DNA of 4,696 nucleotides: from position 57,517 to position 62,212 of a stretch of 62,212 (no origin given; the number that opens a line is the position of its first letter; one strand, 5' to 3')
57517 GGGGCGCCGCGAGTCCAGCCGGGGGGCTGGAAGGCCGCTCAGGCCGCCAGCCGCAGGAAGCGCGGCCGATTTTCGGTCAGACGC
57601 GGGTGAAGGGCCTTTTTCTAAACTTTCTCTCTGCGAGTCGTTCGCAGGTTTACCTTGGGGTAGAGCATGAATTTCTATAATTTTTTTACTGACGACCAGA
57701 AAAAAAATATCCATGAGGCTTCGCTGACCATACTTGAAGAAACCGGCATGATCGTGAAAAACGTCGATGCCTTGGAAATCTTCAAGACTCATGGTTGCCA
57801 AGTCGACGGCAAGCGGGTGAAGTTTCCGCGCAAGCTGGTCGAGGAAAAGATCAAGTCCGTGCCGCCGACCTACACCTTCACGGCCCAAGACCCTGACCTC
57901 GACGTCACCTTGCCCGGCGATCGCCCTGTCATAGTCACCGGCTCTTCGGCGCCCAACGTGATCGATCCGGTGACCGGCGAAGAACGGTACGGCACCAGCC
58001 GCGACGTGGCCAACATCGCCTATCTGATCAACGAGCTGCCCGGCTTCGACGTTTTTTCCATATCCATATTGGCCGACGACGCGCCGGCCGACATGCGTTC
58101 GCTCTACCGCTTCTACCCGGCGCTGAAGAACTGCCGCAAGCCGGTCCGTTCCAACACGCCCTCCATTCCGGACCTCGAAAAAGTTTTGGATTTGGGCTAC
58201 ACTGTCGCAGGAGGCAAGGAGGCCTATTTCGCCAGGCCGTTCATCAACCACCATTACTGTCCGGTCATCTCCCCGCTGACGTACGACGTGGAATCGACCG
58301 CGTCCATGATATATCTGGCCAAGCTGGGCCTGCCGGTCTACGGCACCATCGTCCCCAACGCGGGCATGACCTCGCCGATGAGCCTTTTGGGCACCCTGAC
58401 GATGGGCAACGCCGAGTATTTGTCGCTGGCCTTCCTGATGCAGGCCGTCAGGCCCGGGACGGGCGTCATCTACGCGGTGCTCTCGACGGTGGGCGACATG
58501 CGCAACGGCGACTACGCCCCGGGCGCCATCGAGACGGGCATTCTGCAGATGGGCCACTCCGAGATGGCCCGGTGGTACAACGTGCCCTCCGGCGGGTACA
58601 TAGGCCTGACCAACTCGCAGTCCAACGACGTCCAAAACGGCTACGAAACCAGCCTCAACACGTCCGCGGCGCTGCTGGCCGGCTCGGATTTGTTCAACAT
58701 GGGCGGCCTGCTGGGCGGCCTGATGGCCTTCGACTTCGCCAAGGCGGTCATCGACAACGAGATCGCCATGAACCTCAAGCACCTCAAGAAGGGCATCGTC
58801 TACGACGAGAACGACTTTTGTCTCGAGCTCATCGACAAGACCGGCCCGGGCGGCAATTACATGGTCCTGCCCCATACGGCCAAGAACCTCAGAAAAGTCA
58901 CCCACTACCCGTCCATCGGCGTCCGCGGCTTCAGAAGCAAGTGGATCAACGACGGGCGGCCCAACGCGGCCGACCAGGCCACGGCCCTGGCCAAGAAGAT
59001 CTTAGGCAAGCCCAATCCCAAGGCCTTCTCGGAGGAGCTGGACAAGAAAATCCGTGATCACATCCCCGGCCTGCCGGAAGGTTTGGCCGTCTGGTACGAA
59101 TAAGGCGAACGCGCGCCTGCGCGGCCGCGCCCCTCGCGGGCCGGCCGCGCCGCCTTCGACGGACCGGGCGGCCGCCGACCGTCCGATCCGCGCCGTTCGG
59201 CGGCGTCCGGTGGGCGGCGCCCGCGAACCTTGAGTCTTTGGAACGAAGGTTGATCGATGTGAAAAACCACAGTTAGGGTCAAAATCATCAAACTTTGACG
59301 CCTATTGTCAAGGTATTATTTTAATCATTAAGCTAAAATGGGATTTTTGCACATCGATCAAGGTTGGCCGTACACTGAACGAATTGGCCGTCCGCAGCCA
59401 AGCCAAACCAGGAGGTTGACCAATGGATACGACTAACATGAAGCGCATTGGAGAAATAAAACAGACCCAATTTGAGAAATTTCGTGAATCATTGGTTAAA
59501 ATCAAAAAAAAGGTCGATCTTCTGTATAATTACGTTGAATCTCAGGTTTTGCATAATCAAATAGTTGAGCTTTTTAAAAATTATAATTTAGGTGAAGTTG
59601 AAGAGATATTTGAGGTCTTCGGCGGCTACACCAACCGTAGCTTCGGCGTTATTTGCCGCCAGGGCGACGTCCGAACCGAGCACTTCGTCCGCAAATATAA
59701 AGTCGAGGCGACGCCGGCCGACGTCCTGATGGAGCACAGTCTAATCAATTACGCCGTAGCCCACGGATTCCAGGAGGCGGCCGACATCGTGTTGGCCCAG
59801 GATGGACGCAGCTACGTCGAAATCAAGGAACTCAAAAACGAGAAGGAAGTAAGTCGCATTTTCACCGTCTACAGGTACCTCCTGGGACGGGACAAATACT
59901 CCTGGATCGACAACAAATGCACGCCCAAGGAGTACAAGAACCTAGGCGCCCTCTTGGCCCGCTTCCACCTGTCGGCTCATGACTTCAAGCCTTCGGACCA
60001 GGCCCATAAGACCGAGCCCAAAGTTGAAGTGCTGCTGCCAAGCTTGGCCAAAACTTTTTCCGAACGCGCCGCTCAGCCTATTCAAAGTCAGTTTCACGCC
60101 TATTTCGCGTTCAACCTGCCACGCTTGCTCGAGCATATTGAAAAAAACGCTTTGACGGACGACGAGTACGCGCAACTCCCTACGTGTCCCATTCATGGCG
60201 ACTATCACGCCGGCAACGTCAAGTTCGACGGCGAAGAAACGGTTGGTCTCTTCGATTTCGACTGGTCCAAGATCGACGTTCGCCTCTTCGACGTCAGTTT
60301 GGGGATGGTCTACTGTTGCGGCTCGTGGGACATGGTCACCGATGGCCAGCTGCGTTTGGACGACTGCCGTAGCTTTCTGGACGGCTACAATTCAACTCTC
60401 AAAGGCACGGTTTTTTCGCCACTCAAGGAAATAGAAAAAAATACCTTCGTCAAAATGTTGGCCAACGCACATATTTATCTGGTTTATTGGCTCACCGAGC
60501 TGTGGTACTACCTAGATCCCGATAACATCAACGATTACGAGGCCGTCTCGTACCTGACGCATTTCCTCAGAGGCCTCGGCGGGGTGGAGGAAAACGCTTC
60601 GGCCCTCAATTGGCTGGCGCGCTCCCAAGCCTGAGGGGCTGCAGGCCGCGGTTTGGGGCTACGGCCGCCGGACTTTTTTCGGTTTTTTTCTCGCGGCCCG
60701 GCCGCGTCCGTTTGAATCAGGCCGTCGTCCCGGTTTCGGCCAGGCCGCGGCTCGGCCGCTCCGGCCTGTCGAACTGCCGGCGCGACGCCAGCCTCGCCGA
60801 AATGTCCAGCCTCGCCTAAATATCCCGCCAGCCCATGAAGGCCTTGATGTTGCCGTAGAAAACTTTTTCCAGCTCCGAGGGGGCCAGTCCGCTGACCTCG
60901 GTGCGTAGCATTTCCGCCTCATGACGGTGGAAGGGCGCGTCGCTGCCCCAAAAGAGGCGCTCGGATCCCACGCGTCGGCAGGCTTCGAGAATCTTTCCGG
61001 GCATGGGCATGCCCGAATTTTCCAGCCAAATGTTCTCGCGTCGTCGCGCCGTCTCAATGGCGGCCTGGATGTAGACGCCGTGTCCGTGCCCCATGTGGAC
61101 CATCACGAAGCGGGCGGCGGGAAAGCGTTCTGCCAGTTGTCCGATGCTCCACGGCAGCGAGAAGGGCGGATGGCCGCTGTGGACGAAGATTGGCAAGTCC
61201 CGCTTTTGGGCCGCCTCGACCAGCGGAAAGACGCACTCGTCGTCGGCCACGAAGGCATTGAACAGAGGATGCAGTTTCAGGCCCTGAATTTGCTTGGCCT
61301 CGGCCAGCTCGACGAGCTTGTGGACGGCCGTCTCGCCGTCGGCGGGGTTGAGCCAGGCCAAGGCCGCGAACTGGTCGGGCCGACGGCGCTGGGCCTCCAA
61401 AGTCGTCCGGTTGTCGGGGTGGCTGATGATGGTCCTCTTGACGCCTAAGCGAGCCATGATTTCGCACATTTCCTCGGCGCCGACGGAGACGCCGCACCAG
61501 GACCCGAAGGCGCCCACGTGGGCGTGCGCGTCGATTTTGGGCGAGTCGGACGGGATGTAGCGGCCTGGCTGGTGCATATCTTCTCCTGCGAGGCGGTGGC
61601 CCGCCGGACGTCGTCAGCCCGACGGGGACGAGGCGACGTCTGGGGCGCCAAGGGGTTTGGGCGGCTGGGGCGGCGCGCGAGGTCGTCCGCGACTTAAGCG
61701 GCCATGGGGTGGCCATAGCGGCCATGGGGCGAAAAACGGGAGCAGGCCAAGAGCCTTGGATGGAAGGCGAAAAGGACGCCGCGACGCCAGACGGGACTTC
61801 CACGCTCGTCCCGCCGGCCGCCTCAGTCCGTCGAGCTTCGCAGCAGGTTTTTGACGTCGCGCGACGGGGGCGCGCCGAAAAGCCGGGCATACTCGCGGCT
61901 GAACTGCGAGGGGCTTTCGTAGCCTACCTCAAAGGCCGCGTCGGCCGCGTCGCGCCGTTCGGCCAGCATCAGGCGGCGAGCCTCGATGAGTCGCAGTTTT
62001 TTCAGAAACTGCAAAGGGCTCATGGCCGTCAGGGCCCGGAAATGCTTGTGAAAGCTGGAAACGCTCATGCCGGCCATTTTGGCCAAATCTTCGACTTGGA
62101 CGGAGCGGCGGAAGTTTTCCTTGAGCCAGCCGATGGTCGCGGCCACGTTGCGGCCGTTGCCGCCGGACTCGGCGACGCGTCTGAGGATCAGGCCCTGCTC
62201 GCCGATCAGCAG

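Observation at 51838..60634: Unexplained MttB/kinase/phosphatase/transporter module divergent from the eut microcompartment: a candidate methylated amino-alcohol pathway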

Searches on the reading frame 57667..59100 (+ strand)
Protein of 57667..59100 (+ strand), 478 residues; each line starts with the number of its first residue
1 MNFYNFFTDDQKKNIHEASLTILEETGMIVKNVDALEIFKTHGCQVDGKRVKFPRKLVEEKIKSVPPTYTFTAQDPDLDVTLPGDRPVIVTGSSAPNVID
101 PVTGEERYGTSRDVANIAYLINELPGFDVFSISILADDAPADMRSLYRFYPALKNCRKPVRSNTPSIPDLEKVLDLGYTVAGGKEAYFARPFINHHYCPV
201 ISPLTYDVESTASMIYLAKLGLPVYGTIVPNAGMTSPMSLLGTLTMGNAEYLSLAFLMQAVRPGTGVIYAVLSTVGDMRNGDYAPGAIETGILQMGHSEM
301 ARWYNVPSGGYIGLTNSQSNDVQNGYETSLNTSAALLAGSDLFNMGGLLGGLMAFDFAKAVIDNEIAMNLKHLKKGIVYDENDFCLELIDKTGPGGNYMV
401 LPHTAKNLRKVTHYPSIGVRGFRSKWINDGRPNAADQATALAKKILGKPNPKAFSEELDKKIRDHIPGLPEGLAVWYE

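Call 6: search_protein_families(library=pfam, proteins=[window:57667-59100:+], max_evalue=0.01)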
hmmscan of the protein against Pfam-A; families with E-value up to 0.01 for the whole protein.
window:57667-59100:+ (478 aa): 1 family
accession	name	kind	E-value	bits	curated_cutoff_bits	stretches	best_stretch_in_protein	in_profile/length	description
PF06253.16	MTTB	-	3.1e-83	279.9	25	1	3-466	30-492/500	Trimethylamine methyltransferase (MTTB)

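Call 8: search_protein_families(library=ncbifam, proteins=[window:57667-59100:+], max_evalue=0.001)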
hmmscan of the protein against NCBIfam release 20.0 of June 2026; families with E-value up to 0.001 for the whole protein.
window:57667-59100:+ (478 aa): 1 family
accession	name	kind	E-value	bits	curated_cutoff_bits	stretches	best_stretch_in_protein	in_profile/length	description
TIGR02369.2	trimeth_pyl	equivalog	1.5e-98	330.4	525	1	5-464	4-463/469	[trimethylamine--corrinoid protein] Co-methyltransferase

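Call 36: search_solved_structures(query=window:57667-59100:+, show_alignments=3)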
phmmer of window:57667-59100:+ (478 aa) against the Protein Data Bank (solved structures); distinct sequences matched with E-value up to 0.001: 5.
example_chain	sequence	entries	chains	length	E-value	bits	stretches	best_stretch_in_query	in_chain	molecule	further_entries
9yce_A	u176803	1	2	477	1.7e-72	247.9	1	4-466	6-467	Glycine betaine methyltransferase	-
2qne_A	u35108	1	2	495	2e-72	247.7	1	4-466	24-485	Putative methyltransferase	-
7xcl_A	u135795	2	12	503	4.6e-42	147.6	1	5-419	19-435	Trimethylamine methyltransferase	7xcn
7xcm_A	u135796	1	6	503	5.5e-42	147.4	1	5-419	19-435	Trimethylamine methyltransferase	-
4yyc_A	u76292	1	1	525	4.5e-34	121.3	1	16-465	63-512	Putative trimethylamine methyltransferase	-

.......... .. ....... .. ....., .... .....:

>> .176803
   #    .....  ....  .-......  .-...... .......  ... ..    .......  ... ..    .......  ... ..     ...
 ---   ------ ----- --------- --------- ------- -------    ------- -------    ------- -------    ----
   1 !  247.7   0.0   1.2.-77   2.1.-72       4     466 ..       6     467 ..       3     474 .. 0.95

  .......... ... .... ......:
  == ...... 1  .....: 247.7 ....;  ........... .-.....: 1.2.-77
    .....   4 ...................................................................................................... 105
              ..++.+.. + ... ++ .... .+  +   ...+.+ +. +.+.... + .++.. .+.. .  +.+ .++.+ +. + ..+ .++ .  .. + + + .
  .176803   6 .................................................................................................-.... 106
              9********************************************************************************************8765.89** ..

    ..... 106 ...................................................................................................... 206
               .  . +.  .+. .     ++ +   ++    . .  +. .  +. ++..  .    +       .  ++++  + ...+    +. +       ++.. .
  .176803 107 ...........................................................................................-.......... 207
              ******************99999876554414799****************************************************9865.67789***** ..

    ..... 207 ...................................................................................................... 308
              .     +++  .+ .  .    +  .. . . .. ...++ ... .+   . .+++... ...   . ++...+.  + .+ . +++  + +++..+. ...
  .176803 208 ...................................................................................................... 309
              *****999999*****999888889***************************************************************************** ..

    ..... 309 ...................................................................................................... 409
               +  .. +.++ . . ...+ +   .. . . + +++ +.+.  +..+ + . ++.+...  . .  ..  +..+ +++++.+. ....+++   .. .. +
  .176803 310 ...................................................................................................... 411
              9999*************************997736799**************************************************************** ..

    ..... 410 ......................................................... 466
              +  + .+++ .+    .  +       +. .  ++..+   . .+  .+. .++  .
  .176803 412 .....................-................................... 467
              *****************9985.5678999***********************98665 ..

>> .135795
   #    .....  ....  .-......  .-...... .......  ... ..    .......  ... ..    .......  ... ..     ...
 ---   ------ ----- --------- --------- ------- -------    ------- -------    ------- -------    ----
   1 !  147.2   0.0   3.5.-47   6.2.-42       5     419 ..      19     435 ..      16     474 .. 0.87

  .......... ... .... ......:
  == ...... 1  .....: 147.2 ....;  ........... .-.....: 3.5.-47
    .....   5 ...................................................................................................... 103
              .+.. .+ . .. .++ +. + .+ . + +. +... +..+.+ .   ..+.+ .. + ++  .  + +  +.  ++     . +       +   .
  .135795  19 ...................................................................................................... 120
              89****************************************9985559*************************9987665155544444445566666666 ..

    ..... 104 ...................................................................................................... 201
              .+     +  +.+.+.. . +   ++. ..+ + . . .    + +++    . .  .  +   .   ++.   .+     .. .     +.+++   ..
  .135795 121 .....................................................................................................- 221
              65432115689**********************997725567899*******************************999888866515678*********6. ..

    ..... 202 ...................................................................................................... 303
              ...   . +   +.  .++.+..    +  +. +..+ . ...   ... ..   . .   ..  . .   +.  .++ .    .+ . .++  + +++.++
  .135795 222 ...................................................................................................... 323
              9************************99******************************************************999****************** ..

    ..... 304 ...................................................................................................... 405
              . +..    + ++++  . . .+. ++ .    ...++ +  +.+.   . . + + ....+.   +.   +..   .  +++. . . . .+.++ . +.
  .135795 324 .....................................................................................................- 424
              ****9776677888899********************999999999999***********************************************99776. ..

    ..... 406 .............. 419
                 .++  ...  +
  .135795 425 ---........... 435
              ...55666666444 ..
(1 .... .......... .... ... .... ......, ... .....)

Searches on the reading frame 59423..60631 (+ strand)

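Call 6: search_protein_families(library=pfam, proteins=[window:59423-60631:+], max_evalue=0.01)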
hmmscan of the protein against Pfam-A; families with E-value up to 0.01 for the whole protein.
window:59423-60631:+ (403 aa): 1 family
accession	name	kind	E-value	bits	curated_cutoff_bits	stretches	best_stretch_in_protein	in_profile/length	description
PF01636.29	APH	-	8.2e-20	72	23.2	1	69-322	9-233/239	Phosphotransferase enzyme family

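Call 8: search_protein_families(library=ncbifam, proteins=[window:59423-60631:+], max_evalue=0.001)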
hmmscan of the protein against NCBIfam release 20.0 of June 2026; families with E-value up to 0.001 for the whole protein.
window:59423-60631:+ (403 aa): 4 families
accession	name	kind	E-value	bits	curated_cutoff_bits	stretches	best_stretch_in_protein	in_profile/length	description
NF003558.0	PRK05231.1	equivalog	8.6e-20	70.9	271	1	41-366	6-288/322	homoserine kinase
TIGR00938.1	thrB_alt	equivalog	2.4e-14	53.4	255.9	1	42-366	7-287/307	homoserine kinase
TIGR02906.1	spore_CotS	subfamily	1.9e-08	33.7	172.7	1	93-304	26-240/314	CotS family spore coat protein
NF008738.0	PRK11768.1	equivalog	4.4e-06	26.3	194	1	69-284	38-225/327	serine/threonine protein kinase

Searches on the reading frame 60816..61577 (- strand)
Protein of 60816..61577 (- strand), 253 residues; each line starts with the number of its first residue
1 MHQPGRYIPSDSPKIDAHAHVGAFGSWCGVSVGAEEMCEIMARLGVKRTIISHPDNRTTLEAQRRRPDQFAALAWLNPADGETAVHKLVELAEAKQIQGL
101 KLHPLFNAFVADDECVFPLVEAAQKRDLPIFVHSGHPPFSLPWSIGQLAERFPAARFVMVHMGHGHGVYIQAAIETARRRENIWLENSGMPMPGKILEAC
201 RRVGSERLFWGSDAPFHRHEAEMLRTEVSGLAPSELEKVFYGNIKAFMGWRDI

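Call 6: search_protein_families(library=pfam, proteins=[window:60816-61577:-], max_evalue=0.01)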
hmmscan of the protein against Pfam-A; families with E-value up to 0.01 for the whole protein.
window:60816-61577:- (253 aa): 1 family
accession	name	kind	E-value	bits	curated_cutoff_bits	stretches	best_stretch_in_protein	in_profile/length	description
PF04909.20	Amidohydro_2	-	1.3e-26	94.5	26.4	1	54-247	65-286/289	Amidohydrolase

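Call 8: search_protein_families(library=ncbifam, proteins=[window:60816-61577:-], max_evalue=0.001)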
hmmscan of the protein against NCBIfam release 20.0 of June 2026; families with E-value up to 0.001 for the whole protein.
window:60816-61577:- (253 aa): 0 families

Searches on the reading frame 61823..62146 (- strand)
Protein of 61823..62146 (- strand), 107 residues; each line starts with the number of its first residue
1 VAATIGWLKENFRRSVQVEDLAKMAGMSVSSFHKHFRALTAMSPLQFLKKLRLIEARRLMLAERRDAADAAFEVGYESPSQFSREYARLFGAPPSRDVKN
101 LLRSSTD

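Call 6: search_protein_families(library=pfam, proteins=[window:61823-62146:-], max_evalue=0.01)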
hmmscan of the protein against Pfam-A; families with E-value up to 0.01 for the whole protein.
window:61823-62146:- (107 aa): 4 families
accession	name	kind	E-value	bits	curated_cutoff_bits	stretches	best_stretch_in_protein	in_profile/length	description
PF12833.13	HTH_18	-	1.1e-22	80.6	33.6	1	21-96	1-76/80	Helix-turn-helix domain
PF00165.29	HTH_AraC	-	7.4e-13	48.7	26.6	2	8-49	1-42/42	Bacterial regulatory helix-turn-helix proteins, AraC family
PF00440.29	TetR_N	-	0.00093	19.4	24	1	15-37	16-38/47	Bacterial regulatory proteins, tetR family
PF04967.18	HTH_10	-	0.0036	17.5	23.1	0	13-38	21-46/53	HTH DNA binding domain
